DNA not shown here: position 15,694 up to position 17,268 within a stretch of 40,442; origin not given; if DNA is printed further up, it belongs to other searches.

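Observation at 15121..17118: A complete NarL-type response regulator with a class III cyclase appended (REC-LuxR_HTH-CYC), head-to-head with its unfused paralogue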

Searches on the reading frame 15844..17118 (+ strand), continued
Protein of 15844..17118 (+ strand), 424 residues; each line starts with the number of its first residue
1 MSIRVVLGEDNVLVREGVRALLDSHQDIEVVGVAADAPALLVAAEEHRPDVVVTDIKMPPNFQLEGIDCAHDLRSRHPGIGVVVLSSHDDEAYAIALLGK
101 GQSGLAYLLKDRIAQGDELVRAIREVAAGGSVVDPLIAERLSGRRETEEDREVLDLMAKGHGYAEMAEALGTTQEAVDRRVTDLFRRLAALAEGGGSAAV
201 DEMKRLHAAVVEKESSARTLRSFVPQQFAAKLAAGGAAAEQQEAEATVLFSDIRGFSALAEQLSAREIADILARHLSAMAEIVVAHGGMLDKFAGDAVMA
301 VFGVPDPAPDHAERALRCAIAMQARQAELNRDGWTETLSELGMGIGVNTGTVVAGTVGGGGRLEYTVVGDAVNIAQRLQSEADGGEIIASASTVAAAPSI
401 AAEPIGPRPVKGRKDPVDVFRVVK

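Call 35: predict_structure(alignment_id=A1)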
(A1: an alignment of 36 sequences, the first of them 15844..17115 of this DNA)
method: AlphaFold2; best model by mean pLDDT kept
length: 424 residues; sequences in the alignment: 36
mean_pLDDT: 79.9   pTM: 0.48
mean pLDDT of the five models: 79.9, 77.4, 77.2, 75.0, 74.2
residues with pLDDT >= 90: 123; 70-90: 202; 50-70: 83; < 50: 16
segments of 3 or more residues with pLDDT < 50: 58-60, 143-145, 222-224, 359-363
pLDDT, mean of each block of 10 residues (from residue 1): 87 77 88 85 90 71 71 88 85 80 85 76 91 80 57 71 74 81 73 60 60 53 53 56 90 87 83 88 90 84 87 97 92 75 94 68 66 92 94 95 92 86 91
secondary structure, 60 per line:
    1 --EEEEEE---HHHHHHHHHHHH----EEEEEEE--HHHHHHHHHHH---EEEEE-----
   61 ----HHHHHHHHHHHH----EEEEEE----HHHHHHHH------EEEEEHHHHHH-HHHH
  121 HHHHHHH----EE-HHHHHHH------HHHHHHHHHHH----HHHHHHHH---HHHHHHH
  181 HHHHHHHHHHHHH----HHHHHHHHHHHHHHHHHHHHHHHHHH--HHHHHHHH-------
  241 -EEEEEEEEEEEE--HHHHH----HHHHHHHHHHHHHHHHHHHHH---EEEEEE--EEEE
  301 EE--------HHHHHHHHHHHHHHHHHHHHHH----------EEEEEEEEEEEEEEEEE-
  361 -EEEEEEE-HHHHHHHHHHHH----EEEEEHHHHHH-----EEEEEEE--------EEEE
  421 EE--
elements in order: E3-8 H12-23 E28-34 H37-47 E51-55 H65-76 E81-86 H91-98 E105-109 H110-115 H117-127 H135-141 H148-158 H163-170 H174-193 H198-223 H226-233 E242-253 H256-260 H265-285 E289-294 E297-302 H311-332 E343-359 E362-368 H370-381 E386-390 H391-396 E402-408 E417-422
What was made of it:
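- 15844..16224 (+): NarL-family receiver domain (residues 1-127); phospho-acceptor Asp55. AF2 alpha/beta fold (call 35).
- The linker region of the monomer model has low confidence (pLDDT 53-60; call 35), and no dimer model could be made.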

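Call 38: fold_search(model_id=the predicted structure, library=pdb)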
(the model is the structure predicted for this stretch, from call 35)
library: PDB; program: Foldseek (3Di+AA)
matches with E <= 10: 1831; with E <= 0.001: 508
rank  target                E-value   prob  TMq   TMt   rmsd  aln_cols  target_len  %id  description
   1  3r5g_B                1.2e-20  1.00  0.42  0.90   1.7       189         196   37  Crystal structure of the adenylyl cyclase CyaB from P. aeruginosa (released 2012-01-11)
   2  6fht_A                2.3e-20  1.00  0.47  0.28   3.7       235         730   33  Crystal structure of an artificial phytochrome regulated adenylate/guanylate cyclase in its dark adapted Pr form (released 2018-04-18)
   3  3r5g_A                4.8e-20  1.00  0.42  0.90   1.6       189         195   37  Crystal structure of the adenylyl cyclase CyaB from P. aeruginosa (released 2012-01-11)
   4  2w01_C                5.3e-20  1.00  0.41  0.84   2.1       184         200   38  Crystal structure of the guanylyl cyclase Cya2 (released 2008-09-30)
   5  6fht_B                5.7e-20  1.00  0.48  0.28   3.0       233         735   35  Crystal structure of an artificial phytochrome regulated adenylate/guanylate cyclase in its dark adapted Pr form (released 2018-04-18)
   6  2w01_A                1.0e-19  1.00  0.41  0.84   2.0       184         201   38  Crystal structure of the guanylyl cyclase Cya2 (released 2008-09-30)
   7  2w01_D                2.6e-19  1.00  0.42  0.87   1.9       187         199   37  Crystal structure of the guanylyl cyclase Cya2 (released 2008-09-30)
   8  2w01_B                3.7e-19  1.00  0.41  0.86   1.9       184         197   38  Crystal structure of the guanylyl cyclase Cya2 (released 2008-09-30)
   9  1wc1_A                1.2e-18  1.00  0.40  0.84   2.2       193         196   30  Soluble adenylyl cyclase CyaC from S. platensis in complex with Rp- ATPalphaS (released 2004-12-20)
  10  1wc1_B                2.1e-18  1.00  0.40  0.85   2.2       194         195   30  Soluble adenylyl cyclase CyaC from S. platensis in complex with Rp- ATPalphaS (released 2004-12-20)
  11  1wc3_B                3.1e-18  1.00  0.40  0.84   2.5       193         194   30  Soluble adenylyl cyclase CyaC from S. platensis in complex with alpha, beta-methylene-ATP and Strontium (released 2004-12-20)
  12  1wc1_C                3.3e-18  1.00  0.40  0.85   2.4       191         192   30  Soluble adenylyl cyclase CyaC from S. platensis in complex with Rp- ATPalphaS (released 2004-12-20)
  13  2bw7_B                5.9e-18  1.00  0.40  0.86   2.2       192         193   30  A novel mechanism for adenylyl cyclase inhibition from the crystal structure of its complex with catechol estrogen (released 2005-07-20)
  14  1wc0_B                7.1e-18  1.00  0.40  0.83   2.6       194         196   30  Soluble adenylyl cyclase CyaC from S. platensis in complex with alpha, beta-methylene-ATP (released 2004-12-20)
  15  1wc0_A                1.2e-17  1.00  0.40  0.82   2.8       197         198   29  Soluble adenylyl cyclase CyaC from S. platensis in complex with alpha, beta-methylene-ATP (released 2004-12-20)
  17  5o5k_A                3.9e-17  1.00  0.45  0.85   2.6       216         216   30  X-ray structure of a bacterial adenylyl cyclase soluble domain (released 2017-11-01)
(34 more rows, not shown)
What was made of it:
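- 16435..16542 (+): Signalling helix (residues 198-223) and short cyclase-transducer-element helix (226-233). The model superimposes on the linker-CTE of 6fht, 5o5k and bPAC (call 38).
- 16564..17109 (+): Class III cyclase catalytic domain (residues 241-422); predicted adenylyl cyclase with a Lys292/Thr366 pair. Foldseek to CyaB gives TM 0.90 (call 38).
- On Class III nucleotidyl cyclase (PF00211), subclass IIIb-like adenylyl cyclase: Foldseek to CyaB gives TM 0.90 and rmsd 1.7 A (call 38).
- Closest known: Receiver-cyclase response regulators and REC-containing class III adenylyl cyclases. Same: The CyaC catalytic domain is a close structural match (1wc1, TM about 0.84; call 38).
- Closest known: Coiled-coil/CTE-coupled class III cyclases. 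Same: The model aligns over 216-235 columns including that region (call 38).
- The model superimposes on the linker-CTE of PaaC, Cya and bPAC (call 38).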

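Call 50: search_protein_families(library=pfam, alignment_id=A3, max_evalue=0.01)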
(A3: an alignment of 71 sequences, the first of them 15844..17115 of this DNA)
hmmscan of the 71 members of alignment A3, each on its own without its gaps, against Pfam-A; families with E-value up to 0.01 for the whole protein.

A. member 1, window:15844-17115:+ (424 aa): 5 families
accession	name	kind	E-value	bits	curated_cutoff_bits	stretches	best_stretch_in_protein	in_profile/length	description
PF00211.25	Guanylate_cyc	-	2.3e-27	96.2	21.9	1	241-415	4-175/183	Adenylate and Guanylate cyclase catalytic domain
PF00072.30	Response_reg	-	7.3e-16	58.8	30.2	1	6-110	2-99/111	Response regulator receiver domain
PF08281.18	Sigma70_r4_2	-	0.00012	22.1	25.7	1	148-182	13-48/54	Sigma-70, region 4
PF13518.12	HTH_28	-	0.00058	20.3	25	1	152-191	4-44/52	Helix-turn-helix domain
PF13404.12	HTH_AsnC-type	-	0.0086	16.3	27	0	163-184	20-41/42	AsnC-type helix-turn-helix domain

B. families by the number of members that match (of 71 scanned): 9 families
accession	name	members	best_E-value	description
PF00211.25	Guanylate_cyc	71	2e-29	Adenylate and Guanylate cyclase catalytic domain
PF00072.30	Response_reg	71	2.6e-18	Response regulator receiver domain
PF08281.18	Sigma70_r4_2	13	2.8e-05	Sigma-70, region 4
PF13404.12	HTH_AsnC-type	8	0.0025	AsnC-type helix-turn-helix domain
PF00196.25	GerE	7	5e-05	Bacterial regulatory proteins, luxR family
PF13518.12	HTH_28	2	0.00058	Helix-turn-helix domain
PF13936.12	HTH_38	1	0.0003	Helix-turn-helix domain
PF22551.1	TY-Chap1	1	0.00096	T3SS (YopN, CesT) and YbjN peptide-binding chaperone 1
PF16572.11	HlyD_D4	1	0.0085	Long alpha hairpin domain of cation efflux system protein, CusB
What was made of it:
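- On Response regulator receiver, NarL/FixJ subfamily: 71/71 family members hit (call 50).
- On GerE/LuxR_C-type HTH DNA-binding domain (PF00196): 7/71 members reach E<=0.01 (call 50).
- Checked: Only 7 of 71 family members reach GerE at E<=0.01 (call 50).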

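Call 55: search_protein_families(library=pfam, proteins=[L006:5806-6825:-, L004:8299-9099:+], max_evalue=0.1)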
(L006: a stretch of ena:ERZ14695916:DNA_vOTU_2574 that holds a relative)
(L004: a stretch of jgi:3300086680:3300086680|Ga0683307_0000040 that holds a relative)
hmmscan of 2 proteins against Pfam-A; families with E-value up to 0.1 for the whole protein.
L006:5806-6825:- (340 aa): 1 family
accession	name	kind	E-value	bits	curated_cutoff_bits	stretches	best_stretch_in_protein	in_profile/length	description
PF00027.35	cNMP_binding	-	5.1e-15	55.6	27.5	1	239-310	2-78/89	Cyclic nucleotide-binding domain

L004:8299-9099:+ (267 aa): 1 family
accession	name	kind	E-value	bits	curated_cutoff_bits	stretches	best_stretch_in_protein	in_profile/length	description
PF07444.16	Ycf66_N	-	0.061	13.9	22.3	1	60-95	34-69/76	Ycf66 protein N-terminus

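Call 84: search_protein_families(library=ncbifam, proteins=[L006:5806-6825:-], max_evalue=0.01)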
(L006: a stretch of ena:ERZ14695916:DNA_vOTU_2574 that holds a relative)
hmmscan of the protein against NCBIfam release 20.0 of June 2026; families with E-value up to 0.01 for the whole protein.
L006:5806-6825:- (340 aa): 3 families
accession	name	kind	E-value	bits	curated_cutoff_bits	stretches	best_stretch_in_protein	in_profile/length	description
NF058543.1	ActPatMycb56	equivalog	5.3e-06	25.5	460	1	239-309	22-96/317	acetyltransferase Pat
TIGR03896.1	cyc_nuc_ocin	subfamily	3.6e-05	23.3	161.05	1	237-304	162-234/317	bacteriocin-type transport-associated protein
NF050815.1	TransActFtrBCaul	equivalog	0.0017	17.6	300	1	233-266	29-62/251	transcriptional activator FtrB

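Call 85: search_solved_structures(query=L006:5806-6825:-, max_evalue=0.01)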
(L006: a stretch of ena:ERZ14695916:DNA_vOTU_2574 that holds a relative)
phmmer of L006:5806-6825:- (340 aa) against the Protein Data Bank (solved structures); distinct sequences matched with E-value up to 0.01: 76 (the best 60 are shown).
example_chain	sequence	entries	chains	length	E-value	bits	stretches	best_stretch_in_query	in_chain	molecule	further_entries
5ezr_A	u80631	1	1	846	8.8e-15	58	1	238-307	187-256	cGMP-dependent protein kinase, putative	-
4rz7_A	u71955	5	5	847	8.8e-15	58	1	238-307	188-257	cGMP-dependent protein kinase, putative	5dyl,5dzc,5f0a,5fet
9p74_A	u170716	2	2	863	9.6e-15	57.8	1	238-307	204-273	cGMP-dependent protein kinase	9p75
5dyk_A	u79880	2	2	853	4.2e-14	55.7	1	237-307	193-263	CGMP-dependent protein kinase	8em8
5jr7_B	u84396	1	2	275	4.2e-11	45.9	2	243-306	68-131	cAMP-dependent protein kinase type I-alpha regulatory subunit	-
1ne4_A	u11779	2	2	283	4.5e-11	45.8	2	243-306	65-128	cAMP-dependent protein kinase type I-alpha regulatory chain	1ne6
1rgs_A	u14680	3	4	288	4.7e-11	45.7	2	243-306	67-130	CAMP DEPENDENT PROTEIN KINASE | cAMP-dependent protein kinase type I-alpha regulatory chain | cAMP-dependent protein kinase type I-alpha regulatory subunit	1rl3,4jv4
4din_B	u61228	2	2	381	5.2e-11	45.6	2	243-306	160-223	cAMP-dependent protein kinase type I-beta regulatory subunit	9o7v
1u12_A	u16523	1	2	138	1e-10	44.6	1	230-331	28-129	cyclic nucleotide binding domain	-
4mx3_A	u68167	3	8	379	1.2e-10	44.4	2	243-306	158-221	cAMP-dependent protein kinase type I-alpha regulatory subunit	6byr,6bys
6no7_B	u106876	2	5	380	1.2e-10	44.4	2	243-306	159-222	cAMP-dependent protein kinase type I-alpha regulatory subunit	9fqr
4x6r_B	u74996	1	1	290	1.3e-10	44.3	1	243-306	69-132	cAMP-dependent protein kinase type I-alpha regulatory subunit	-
3cl1_A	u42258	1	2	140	1.3e-10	44.3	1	230-311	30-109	Mll3241 protein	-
2qcs_B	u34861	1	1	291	1.3e-10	44.3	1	243-306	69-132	cAMP-dependent protein kinase type I-alpha regulatory subunit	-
2k0g_A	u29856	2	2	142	1.3e-10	44.3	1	230-311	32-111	Mll3241 protein | Cyclic nucleotide-gated potassium channel mll3241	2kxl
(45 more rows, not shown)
